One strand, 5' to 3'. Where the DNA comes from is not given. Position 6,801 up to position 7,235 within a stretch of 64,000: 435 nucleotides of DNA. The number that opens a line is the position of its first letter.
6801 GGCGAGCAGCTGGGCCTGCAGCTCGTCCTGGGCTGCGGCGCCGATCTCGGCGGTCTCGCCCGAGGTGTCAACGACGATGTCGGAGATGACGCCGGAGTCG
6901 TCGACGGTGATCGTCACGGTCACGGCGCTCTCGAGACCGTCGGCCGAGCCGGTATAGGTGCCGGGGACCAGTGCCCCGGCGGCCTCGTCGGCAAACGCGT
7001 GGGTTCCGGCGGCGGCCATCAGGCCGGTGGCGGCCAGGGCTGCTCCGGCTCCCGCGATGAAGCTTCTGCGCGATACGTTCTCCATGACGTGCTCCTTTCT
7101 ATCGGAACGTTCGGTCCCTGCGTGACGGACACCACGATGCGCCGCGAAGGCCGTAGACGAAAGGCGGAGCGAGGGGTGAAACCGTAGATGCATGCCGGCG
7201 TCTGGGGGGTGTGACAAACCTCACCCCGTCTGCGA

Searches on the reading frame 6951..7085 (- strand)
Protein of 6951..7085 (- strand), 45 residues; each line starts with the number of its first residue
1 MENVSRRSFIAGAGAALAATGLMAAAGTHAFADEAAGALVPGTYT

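Call 87: search_protein_families(library=pfam, proteins=[window:6951-7085:-], max_evalue=10)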
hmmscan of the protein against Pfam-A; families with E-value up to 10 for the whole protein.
seq(45 aa): 2 families
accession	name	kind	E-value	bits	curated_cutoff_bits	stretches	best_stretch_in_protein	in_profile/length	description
PF10518.14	TAT_signal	-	0.069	13.6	22.7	1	3-22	1-20/21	TAT (twin-arginine translocation) pathway signal sequence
PF14362.11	DUF4407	-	0.21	11.2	31.3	1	7-40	11-44/297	Domain of unknown function (DUF4407)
